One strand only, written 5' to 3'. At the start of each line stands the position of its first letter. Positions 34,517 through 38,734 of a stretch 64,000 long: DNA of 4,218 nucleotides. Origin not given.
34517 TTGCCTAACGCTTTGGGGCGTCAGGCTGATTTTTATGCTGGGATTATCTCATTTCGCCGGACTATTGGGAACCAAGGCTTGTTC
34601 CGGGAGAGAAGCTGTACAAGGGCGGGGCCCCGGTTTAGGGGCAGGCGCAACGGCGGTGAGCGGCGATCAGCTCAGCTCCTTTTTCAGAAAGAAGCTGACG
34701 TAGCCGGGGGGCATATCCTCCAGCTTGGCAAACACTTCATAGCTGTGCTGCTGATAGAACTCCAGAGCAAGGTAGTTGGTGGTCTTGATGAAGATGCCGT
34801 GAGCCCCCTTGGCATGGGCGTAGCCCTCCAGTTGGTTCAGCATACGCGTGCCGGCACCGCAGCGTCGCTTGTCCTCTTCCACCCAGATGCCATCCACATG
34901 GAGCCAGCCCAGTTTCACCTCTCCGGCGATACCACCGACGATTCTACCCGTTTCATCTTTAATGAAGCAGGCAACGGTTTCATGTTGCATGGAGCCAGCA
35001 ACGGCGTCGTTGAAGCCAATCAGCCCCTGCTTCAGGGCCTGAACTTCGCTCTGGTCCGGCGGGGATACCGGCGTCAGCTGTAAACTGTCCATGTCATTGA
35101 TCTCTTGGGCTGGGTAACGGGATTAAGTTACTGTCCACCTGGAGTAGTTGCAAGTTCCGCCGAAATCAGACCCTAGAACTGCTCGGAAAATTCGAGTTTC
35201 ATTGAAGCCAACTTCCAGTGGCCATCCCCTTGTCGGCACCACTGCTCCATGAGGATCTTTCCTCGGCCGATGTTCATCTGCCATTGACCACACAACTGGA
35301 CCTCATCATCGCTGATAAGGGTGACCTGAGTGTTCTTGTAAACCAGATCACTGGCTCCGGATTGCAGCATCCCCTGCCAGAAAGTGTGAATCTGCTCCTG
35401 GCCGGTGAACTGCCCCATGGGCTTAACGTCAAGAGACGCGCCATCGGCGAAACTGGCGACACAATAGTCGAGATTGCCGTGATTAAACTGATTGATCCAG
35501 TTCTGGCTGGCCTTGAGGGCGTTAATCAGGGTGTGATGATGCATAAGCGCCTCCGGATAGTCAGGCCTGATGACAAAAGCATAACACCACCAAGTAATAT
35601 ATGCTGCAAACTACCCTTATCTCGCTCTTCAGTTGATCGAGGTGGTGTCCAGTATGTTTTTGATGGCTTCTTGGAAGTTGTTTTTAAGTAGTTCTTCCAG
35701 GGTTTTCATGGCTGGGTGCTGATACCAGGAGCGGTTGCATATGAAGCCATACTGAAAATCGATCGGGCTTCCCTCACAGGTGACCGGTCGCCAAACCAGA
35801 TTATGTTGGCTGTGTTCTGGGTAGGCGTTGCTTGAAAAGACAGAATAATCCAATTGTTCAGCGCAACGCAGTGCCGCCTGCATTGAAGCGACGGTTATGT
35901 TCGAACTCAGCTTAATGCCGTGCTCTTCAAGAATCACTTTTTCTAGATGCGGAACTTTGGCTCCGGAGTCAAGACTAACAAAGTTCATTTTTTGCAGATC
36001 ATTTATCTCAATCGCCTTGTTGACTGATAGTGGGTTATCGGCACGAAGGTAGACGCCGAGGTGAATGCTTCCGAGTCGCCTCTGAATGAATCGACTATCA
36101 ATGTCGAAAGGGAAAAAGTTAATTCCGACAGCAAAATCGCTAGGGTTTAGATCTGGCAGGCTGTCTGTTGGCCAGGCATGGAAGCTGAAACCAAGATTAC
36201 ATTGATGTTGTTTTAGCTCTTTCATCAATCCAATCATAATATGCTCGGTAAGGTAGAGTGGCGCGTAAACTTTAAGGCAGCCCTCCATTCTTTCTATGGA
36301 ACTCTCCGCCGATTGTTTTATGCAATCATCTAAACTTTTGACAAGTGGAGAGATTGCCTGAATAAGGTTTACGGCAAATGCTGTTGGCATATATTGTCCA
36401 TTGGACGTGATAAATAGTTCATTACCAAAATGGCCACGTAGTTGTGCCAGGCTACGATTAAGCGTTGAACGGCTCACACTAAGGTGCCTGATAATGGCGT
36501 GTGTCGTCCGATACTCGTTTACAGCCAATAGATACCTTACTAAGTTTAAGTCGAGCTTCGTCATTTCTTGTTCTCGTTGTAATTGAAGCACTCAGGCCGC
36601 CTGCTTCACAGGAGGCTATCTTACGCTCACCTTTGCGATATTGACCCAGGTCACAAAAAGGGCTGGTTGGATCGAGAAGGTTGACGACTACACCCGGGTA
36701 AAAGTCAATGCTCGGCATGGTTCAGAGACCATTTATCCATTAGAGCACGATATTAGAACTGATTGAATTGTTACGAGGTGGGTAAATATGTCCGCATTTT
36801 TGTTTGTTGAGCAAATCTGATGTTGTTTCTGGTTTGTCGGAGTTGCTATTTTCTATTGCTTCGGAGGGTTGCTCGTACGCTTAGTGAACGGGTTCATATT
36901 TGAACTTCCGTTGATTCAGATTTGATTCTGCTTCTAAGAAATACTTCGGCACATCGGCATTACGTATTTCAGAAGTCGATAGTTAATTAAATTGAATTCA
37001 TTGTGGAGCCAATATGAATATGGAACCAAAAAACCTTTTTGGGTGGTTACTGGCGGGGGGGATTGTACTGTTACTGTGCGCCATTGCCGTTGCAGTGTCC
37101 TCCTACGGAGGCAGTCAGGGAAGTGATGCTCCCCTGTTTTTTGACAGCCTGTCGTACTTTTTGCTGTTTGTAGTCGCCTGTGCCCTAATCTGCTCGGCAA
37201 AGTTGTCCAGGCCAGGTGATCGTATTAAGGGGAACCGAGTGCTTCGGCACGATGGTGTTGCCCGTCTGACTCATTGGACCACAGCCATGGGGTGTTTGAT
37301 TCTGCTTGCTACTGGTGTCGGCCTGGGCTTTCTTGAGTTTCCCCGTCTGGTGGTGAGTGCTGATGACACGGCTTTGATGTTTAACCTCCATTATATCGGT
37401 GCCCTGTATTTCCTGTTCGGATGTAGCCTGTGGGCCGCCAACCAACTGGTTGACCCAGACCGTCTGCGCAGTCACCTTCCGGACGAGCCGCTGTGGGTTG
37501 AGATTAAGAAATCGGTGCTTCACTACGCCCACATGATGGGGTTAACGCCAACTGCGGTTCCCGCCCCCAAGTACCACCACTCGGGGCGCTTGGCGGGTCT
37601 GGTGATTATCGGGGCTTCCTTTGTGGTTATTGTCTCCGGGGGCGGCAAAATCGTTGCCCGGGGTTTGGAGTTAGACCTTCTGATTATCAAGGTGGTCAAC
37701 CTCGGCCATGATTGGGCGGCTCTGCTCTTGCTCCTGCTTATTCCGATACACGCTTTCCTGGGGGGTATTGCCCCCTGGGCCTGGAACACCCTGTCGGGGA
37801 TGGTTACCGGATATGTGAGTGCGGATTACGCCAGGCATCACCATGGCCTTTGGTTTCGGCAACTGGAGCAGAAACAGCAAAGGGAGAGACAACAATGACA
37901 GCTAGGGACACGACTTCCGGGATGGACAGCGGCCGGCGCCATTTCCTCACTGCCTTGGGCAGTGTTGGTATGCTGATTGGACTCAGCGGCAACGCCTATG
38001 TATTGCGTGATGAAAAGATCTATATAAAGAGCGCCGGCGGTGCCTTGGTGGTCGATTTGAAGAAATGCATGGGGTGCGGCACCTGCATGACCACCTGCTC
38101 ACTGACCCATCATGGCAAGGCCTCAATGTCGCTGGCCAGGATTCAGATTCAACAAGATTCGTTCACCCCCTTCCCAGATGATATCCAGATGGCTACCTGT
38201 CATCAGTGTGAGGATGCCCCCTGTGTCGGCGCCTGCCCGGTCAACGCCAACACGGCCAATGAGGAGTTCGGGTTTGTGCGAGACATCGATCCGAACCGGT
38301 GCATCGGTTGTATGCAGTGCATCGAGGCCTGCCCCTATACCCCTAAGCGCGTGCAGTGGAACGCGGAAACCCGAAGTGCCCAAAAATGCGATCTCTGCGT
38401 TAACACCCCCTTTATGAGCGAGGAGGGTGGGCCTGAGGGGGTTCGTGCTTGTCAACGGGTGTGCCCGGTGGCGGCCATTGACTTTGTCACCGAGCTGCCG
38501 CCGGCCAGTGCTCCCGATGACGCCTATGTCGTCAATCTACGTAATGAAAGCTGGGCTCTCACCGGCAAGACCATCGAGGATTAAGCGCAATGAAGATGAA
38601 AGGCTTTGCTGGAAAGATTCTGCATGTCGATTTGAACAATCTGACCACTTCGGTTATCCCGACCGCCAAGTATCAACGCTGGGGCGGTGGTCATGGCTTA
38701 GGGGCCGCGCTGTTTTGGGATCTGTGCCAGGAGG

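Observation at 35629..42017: Membrane-anchored, probably periplasm-facing AOR-family respiratory module with its own LysR and outer-membrane barrel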

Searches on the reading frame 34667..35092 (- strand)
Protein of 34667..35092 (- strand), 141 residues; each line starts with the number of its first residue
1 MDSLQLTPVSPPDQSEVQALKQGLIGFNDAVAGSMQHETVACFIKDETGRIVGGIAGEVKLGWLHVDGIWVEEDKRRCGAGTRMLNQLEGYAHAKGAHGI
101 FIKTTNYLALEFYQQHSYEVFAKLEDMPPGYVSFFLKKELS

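Call 3: search_protein_families(library=pfam, proteins=[window:34667-35092:-], max_evalue=0.01)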
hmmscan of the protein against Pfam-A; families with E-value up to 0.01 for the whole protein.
window:34667-35092:- (141 aa): 3 families
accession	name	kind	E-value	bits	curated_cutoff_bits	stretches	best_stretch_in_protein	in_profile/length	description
PF00583.31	Acetyltransf_1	-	3.8e-11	43.7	20.7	1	38-116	31-114/116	Acetyltransferase (GNAT) family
PF13508.13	Acetyltransf_7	-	1.4e-08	35.5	27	1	42-119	5-83/84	Acetyltransferase (GNAT) domain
PF13673.13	Acetyltransf_10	-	4.4e-07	30.4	23.6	1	29-120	20-109/128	Acetyltransferase (GNAT) domain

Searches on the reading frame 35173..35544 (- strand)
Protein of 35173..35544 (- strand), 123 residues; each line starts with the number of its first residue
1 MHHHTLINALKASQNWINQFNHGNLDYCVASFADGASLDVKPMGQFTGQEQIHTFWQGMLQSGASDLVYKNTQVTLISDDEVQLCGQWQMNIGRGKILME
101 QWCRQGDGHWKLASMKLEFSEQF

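Call 3: search_protein_families(library=pfam, proteins=[window:35173-35544:-], max_evalue=0.01)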
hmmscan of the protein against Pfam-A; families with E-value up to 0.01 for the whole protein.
window:35173-35544:- (123 aa): 3 families
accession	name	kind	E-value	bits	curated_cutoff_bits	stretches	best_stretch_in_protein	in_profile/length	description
PF12680.13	SnoaL_2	-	2.5e-06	28.5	27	1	14-84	2-69/102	SnoaL-like domain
PF13577.12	SnoaL_4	-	0.00046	20.6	24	1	21-85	21-87/126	SnoaL-like domain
PF13474.12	SnoaL_3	-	0.0028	18.4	22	1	12-112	4-111/121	SnoaL-like domain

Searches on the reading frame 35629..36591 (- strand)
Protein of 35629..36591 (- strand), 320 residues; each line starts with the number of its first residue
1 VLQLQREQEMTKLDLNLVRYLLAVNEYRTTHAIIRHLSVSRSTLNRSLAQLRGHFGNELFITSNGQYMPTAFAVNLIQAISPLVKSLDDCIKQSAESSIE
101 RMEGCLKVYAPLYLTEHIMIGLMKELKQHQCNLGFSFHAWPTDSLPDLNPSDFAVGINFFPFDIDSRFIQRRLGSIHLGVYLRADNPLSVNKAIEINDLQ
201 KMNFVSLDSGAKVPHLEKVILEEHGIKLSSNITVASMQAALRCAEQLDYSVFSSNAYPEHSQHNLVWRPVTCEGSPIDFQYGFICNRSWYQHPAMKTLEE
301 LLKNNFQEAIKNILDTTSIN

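Call 3: search_protein_families(library=pfam, proteins=[window:35629-36591:-], max_evalue=0.01)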
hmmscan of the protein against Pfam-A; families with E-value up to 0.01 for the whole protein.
window:35629-36591:- (320 aa): 3 families
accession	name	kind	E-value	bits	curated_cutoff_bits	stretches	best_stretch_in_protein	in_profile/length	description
PF03466.25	LysR_substrate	-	1.3e-16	61.1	28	1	103-306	5-208/209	LysR substrate binding domain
PF00126.33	HTH_1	-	7.7e-06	26.2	26.6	1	15-72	1-58/60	Bacterial regulatory helix-turn-helix protein, lysR family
PF05075.19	DUF684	-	0.0016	18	25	1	70-124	31-85/338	Protein of unknown function (DUF684)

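Call 4: search_protein_families(library=ncbifam, proteins=[window:35629-36591:-], max_evalue=0.01)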
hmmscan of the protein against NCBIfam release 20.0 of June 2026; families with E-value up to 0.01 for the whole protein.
window:35629-36591:- (320 aa): 16 families
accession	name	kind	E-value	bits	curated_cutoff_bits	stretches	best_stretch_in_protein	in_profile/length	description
NF007581.0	PRK10216.1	equivalog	9e-11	41.4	314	1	8-157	3-150/319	HTH-type transcriptional regulator YidZ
NF050187.1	TransRegBsrAPseudo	equivalog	2.1e-09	36.9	480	1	8-211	3-204/298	LysR family transcriptional regulator BsrA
NF047710.1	TransRegCitRGProt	equivalog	2.8e-07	30.1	400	1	8-130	5-124/295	DNA-binding transcriptional repressor CitR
NF053705.1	TransRegGltCGpos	equivalog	7.7e-07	28.6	350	1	16-213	4-201/300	glutamate biosynthesis transcriptional regulator GltC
NF008239.0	PRK11013.1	equivalog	7.8e-07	28.4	288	1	32-244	23-232/309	LysR family transcriptional regulator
NF007439.0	PRK09986.1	equivalog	1.1e-06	28.2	290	1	9-209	3-204/296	LysR family transcriptional regulator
NF008554.1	PRK11482.1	equivalog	2.6e-06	26.6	277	1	10-222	26-233/317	YbeF family transcriptional regulator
NF045905.1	TransRegLelALeg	equivalog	4.1e-06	26.3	500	1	9-127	3-121/305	LysR family transcriptional regulator LelA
NF008416.0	PRK11242.1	equivalog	1.2e-05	24.7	277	1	17-245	5-233/300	transcriptional regulator CynR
TIGR03339.1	phn_lysR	subfamily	1.5e-05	24.4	341.1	1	34-263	18-244/279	aminoethylphosphonate catabolism associated LysR family transcriptional regulator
NF050018.1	StrsTransRegOxyRFcella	equivalog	2.5e-05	23.9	500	1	18-211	6-198/289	oxidative stress transcriptional regulator OxyR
NF008722.0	PRK11716.1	equivalog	3.8e-05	22.9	246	1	19-213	7-202/293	HTH-type transcriptional activator IlvY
NF047520.1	trans_act_CidR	equivalog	0.0001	21.6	415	1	14-208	2-195/292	cidABC operon transcriptional activator CidR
NF040786.1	LysR_Sec_metab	equivalog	0.0016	17.5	250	0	14-129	2-116/298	selenium metabolism-associated LysR family transcriptional regulator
NF007063.1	PRK09508.1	equivalog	0.0057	16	262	1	6-81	8-83/307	transcriptional regulator LeuO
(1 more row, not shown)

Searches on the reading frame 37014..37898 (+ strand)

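Call 3: search_protein_families(library=pfam, proteins=[window:37014-37898:+], max_evalue=0.01)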
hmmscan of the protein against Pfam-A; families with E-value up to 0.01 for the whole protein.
window:37014-37898:+ (294 aa): 1 family
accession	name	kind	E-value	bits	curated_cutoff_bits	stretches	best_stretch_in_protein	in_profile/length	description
PF01292.26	Ni_hydr_CYTB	-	7e-19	68.7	30.1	1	78-266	1-179/179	Prokaryotic cytochrome b561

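Call 4: search_protein_families(library=ncbifam, proteins=[window:37014-37898:+], max_evalue=0.01)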
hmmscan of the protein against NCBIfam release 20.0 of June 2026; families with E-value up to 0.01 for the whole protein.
window:37014-37898:+ (294 aa): 4 families
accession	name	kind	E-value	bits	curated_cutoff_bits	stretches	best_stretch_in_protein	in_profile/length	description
NF007924.0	PRK10639.1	equivalog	3e-13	50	341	1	213-292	131-210/211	formate dehydrogenase cytochrome b556 subunit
TIGR01583.1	formate-DH-gamm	equivalog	7.6e-12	45.6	115.85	1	75-286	1-203/204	formate dehydrogenase subunit gamma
NF007558.0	PRK10179.1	equivalog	5.2e-10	39.3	339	1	74-292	5-212/217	formate dehydrogenase-N subunit gamma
TIGR02125.1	CytB-hydogenase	equivalog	0.0074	15.8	121.5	1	78-141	2-62/212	Ni/Fe-hydrogenase, b-type cytochrome subunit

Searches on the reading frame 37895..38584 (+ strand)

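Call 3: search_protein_families(library=pfam, proteins=[window:37895-38584:+], max_evalue=0.01)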
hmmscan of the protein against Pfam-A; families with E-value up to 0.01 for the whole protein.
window:37895-38584:+ (229 aa): 14 families
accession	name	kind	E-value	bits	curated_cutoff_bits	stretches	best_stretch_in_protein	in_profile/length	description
PF13247.11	Fer4_11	-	1.1e-10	42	26.2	1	100-197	8-97/100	4Fe-4S dicluster domain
PF12838.12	Fer4_7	-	1.3e-10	42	27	2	101-148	1-50/52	4Fe-4S dicluster domain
PF12837.12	Fer4_6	-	1.9e-10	40.6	25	1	131-148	4-21/24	4Fe-4S binding domain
PF13237.11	Fer4_10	-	5.1e-10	39.6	25.5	3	98-147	5-53/53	4Fe-4S dicluster domain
PF00037.32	Fer4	-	5.9e-10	39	21.1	2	131-148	3-20/24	4Fe-4S binding domain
PF25160.1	LdpA_Fe-S-bd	-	6e-09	36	27.6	1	107-149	6-41/49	LdpA Fe-S cluster-binding domain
PF12797.12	Fer4_2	-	1.9e-08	34.2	24.5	2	131-148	5-22/22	4Fe-4S binding domain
PF13187.11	Fer4_9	-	1.7e-07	31.6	27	2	102-148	2-49/52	4Fe-4S dicluster domain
PF12800.12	Fer4_4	-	5.1e-06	26.8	24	1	133-148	1-16/17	4Fe-4S binding domain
PF14697.11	Fer4_21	-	1.7e-05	25.3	35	0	131-195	3-57/59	4Fe-4S dicluster domain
PF13183.11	Fer4_8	-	2.3e-05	25.2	27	1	55-117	2-67/68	4Fe-4S dicluster domain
PF12798.12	Fer4_3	-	0.0011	20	27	0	136-148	1-13/15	4Fe-4S binding domain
PF13459.11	Fer4_15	-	0.0023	19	22.4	0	52-96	2-47/66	4Fe-4S single cluster domain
PF13484.11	Fer4_16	-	0.0029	18.8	30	0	135-192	1-65/66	4Fe-4S double cluster binding domain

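Call 4: search_protein_families(library=ncbifam, proteins=[window:37895-38584:+], max_evalue=0.01)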
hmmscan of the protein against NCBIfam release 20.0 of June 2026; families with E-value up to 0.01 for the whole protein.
window:37895-38584:+ (229 aa): 57 families (the best 25 are shown)
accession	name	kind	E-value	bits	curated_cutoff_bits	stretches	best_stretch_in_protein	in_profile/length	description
TIGR03149.1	cyt_nit_nrfC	equivalog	2.3e-27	95.8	377.6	1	13-197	3-181/225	cytochrome c nitrite reductase Fe-S protein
NF011569.0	PRK14993.1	equivalog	6.2e-23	81.5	416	1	10-170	1-164/244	tetrathionate reductase subunit TtrB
NF008134.0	PRK10882.1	equivalog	8.6e-22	77.6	263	2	101-198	112-206/329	hydrogenase 2 operon protein HybA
NF045766.1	PhenlGlyoxDHPadI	equivalog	6.9e-19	67.9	700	1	51-198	7-136/443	NADH-dependent phenylglyoxylate dehydrogenase subunit beta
NF009408.0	PRK12769.1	equivalog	2.5e-17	62.3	1003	1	52-200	6-147/659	formate-dependent uric acid utilization protein AegA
NF007382.0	PRK09898.1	equivalog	6.3e-17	61.8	213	1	41-170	51-188/208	ferredoxin-like protein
TIGR02951.1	DMSO_dmsB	equivalog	1.1e-16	61.2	214.1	1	53-197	6-150/161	DMSO/selenate family reductase complex B subunit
NF009451.0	PRK12809.1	equivalog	2.3e-16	59.2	1154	1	52-198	6-137/639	formate-dependent uric acid utilization protein YgfT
NF041715.1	arsenate_red_ArrB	equivalog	3.2e-16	59.6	450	1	51-161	5-114/233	arsenate respiratory reductase iron-sulfur subunit ArrB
NF045797.1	DsrO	equivalog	9.7e-16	57.9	200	1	10-187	1-194/235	sulfate reduction electron transfer complex DsrMKJOP subunit DsrO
NF007658.0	PRK10330.1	equivalog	1.2e-15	57.5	260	1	51-196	5-153/181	electron transport protein HydN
NF041782.1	mnquin_red_QrcC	equivalog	4.4e-15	56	400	1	51-157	3-122/239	menaquinone reductase iron-sulfur cluster-binding subunit QrcC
NF038355.1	FDH3_beta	equivalog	2.7e-13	50.3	240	1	52-172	6-125/180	formate dehydrogenase FDH3 subunit beta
TIGR01582.1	FDH-beta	equivalog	1.3e-11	44.2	334.7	1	97-199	88-181/283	formate dehydrogenase subunit beta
NF045715.1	sulf_resp_HmcB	equivalog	1.4e-11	44.1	420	2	100-197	105-195/307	sulfate respiration complex iron-sulfur protein HmcB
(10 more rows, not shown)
